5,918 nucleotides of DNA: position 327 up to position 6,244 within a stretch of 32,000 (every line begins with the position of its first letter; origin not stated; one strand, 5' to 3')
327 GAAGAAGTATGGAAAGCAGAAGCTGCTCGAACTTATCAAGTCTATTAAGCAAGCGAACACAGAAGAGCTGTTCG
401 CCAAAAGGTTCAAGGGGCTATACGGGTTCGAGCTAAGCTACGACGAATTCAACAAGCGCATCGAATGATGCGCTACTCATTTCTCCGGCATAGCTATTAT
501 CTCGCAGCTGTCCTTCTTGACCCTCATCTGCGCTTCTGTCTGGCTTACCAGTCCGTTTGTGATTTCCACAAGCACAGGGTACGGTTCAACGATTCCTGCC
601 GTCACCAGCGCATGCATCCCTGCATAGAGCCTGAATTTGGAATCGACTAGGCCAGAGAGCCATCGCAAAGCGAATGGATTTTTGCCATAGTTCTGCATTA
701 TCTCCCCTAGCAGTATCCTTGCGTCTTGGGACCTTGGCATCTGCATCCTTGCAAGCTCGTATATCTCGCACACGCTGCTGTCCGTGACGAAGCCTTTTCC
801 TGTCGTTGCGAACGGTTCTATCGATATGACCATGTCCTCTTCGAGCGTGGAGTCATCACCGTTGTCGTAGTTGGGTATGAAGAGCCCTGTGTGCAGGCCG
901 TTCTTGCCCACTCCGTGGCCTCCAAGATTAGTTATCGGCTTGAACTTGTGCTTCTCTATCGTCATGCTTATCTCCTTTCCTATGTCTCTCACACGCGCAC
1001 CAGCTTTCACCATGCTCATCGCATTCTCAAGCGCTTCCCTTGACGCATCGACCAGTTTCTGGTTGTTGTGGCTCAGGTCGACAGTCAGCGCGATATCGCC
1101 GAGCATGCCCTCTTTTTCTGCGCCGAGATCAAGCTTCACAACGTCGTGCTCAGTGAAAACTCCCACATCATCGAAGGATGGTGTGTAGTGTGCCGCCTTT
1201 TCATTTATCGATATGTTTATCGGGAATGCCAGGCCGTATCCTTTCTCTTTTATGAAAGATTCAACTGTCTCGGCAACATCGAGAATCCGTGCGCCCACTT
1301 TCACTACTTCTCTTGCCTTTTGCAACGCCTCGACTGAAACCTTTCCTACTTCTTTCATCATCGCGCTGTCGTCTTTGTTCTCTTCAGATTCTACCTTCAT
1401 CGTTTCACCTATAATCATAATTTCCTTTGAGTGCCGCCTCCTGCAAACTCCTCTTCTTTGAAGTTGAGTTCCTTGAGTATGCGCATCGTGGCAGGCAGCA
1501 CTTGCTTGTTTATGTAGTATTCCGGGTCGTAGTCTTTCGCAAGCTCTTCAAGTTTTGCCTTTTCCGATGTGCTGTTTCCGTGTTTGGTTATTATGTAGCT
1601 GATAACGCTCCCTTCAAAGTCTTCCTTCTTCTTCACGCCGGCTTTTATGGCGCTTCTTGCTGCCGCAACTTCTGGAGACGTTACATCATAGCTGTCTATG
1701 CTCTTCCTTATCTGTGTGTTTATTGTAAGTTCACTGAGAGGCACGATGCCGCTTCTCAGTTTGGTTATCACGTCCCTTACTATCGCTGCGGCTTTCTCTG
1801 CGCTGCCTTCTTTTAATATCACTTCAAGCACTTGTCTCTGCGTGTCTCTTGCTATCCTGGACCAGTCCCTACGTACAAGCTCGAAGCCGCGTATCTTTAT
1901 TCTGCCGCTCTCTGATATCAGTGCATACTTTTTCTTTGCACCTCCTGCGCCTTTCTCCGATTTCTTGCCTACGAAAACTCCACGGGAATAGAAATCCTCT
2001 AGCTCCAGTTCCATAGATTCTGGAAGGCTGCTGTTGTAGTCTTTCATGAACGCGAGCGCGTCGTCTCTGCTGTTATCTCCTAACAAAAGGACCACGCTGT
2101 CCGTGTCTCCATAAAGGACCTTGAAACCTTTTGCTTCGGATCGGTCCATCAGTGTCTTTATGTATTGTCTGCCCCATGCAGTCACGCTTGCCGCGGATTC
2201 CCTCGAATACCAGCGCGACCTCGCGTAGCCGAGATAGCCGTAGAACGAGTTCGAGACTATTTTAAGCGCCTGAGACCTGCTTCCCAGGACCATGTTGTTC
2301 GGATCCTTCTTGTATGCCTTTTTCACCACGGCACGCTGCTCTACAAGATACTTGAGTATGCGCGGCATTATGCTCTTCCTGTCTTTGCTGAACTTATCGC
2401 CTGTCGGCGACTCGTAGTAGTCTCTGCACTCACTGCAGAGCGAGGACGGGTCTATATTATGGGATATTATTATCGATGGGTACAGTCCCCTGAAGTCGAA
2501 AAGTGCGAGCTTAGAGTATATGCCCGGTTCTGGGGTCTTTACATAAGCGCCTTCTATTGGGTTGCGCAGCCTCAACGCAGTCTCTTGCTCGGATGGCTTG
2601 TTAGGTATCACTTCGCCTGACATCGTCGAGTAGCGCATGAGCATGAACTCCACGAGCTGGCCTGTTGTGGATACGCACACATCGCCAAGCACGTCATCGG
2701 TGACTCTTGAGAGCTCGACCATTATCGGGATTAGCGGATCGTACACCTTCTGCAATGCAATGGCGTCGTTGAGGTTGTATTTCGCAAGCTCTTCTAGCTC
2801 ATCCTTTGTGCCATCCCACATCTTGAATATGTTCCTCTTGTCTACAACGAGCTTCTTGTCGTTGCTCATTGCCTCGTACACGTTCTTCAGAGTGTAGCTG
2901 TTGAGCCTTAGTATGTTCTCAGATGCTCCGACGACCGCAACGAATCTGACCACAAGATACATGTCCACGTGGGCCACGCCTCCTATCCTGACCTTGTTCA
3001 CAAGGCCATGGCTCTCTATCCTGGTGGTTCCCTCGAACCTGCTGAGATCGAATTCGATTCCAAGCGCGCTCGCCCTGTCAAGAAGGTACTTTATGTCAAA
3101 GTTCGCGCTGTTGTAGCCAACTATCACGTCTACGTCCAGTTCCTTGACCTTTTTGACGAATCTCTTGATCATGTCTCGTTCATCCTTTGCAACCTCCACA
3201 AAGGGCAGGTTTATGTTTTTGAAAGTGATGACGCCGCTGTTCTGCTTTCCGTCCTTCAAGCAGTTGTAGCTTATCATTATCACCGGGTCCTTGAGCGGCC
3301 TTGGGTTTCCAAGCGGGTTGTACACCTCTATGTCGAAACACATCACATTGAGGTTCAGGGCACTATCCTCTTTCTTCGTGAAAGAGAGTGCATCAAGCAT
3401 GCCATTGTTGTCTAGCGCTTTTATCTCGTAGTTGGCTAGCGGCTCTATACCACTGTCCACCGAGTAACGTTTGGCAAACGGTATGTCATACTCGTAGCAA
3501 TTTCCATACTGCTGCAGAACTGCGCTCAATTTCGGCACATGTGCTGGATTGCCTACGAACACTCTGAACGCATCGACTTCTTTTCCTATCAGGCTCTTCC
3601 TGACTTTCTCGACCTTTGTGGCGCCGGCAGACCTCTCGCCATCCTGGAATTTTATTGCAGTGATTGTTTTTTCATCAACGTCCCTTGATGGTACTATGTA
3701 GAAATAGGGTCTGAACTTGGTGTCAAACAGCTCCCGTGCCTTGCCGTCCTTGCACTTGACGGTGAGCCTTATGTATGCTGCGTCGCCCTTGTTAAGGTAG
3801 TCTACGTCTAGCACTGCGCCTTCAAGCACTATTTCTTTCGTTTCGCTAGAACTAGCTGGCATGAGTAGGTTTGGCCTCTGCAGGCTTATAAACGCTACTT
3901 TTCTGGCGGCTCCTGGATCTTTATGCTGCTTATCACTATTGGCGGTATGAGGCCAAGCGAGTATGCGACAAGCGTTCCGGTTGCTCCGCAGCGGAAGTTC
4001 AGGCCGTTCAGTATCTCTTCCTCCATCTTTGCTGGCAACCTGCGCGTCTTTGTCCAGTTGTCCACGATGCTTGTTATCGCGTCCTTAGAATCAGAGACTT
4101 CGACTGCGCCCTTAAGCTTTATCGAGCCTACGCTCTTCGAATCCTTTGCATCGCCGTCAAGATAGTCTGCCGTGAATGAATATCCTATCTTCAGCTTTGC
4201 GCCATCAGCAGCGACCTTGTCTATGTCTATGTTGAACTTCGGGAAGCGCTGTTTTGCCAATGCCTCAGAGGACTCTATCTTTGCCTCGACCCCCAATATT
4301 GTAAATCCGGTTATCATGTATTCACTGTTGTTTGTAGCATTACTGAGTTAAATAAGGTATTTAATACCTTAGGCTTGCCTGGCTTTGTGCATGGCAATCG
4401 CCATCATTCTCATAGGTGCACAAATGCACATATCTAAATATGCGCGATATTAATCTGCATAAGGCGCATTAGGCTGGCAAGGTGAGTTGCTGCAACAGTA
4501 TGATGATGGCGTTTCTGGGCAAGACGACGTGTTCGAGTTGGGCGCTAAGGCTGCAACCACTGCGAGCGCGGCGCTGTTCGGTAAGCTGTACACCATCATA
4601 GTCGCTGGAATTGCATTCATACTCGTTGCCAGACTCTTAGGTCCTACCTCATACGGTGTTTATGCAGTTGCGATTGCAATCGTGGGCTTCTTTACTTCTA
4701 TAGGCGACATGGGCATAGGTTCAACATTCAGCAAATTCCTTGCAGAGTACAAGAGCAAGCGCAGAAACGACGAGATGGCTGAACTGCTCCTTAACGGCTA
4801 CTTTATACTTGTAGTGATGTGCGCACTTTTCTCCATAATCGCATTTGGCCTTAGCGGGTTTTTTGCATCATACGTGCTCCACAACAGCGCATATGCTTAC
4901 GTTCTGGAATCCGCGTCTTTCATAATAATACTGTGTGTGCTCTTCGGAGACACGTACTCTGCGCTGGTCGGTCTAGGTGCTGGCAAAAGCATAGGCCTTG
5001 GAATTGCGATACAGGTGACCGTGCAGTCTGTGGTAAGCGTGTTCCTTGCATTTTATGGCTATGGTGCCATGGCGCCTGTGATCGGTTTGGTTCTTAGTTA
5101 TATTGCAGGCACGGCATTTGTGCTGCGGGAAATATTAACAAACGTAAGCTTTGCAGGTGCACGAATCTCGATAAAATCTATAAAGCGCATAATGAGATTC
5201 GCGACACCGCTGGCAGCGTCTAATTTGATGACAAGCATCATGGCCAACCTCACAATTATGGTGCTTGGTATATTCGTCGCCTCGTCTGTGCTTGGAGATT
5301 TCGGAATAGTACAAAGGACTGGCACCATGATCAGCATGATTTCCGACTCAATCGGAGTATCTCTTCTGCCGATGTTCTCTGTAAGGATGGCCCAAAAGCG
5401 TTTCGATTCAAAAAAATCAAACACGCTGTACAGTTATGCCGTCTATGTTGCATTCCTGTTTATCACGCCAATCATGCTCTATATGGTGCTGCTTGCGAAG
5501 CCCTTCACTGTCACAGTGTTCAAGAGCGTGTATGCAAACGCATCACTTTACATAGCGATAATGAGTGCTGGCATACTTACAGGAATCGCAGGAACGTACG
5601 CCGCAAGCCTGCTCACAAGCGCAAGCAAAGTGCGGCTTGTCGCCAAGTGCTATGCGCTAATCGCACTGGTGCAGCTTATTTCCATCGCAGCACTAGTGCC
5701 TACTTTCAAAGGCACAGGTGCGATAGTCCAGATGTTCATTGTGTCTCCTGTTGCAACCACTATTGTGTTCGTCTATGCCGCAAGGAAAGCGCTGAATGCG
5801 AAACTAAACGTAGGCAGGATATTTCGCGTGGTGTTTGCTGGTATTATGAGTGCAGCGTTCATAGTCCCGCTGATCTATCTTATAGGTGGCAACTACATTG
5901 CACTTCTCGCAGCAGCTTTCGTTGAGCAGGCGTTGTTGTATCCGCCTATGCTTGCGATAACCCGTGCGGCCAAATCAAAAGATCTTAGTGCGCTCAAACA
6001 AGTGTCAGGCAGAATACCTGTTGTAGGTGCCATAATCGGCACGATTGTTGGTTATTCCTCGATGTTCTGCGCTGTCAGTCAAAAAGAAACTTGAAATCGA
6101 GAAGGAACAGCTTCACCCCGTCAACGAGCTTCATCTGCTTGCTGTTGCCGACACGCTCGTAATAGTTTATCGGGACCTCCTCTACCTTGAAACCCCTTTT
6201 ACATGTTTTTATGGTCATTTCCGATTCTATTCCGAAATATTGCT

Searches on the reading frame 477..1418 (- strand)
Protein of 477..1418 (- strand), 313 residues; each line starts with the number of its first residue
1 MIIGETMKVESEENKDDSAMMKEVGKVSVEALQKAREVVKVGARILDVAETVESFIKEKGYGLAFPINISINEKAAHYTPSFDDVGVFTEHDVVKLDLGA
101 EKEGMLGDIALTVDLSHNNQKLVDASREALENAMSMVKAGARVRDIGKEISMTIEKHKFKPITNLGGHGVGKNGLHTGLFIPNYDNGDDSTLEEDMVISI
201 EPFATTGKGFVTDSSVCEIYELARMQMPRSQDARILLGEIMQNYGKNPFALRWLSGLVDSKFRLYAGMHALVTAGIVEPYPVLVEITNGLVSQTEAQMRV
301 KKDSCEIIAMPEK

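Call 7: search_protein_families(library=pfam, proteins=[window:477-1418:-], max_evalue=0.01)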
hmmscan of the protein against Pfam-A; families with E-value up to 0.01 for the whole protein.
window:477-1418:- (313 aa): 2 families
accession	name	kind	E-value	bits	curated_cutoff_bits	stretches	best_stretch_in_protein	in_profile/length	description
PF00557.29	Peptidase_M24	-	3e-34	119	23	1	20-207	2-188/208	Metallopeptidase family M24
PF00809.28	Pterin_bind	-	0.00024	21.2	25.5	0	124-150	18-44/244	Pterin binding enzyme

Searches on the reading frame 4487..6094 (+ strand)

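Call 7: search_protein_families(library=pfam, proteins=[window:4487-6094:+], max_evalue=0.01)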
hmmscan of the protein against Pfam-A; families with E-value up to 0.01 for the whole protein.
window:4487-6094:+ (535 aa): 3 families
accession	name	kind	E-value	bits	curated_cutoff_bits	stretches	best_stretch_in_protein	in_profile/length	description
PF01943.22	Polysacc_synt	-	1.4e-23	84.2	28.2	1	30-298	9-271/274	Polysaccharide biosynthesis protein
PF13440.11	Polysacc_synt_3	-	3.8e-17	62.9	23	1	46-351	1-290/293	Polysaccharide biosynthesis protein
PF01554.23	MatE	-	0.0071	16.5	24.9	1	241-397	1-156/161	MatE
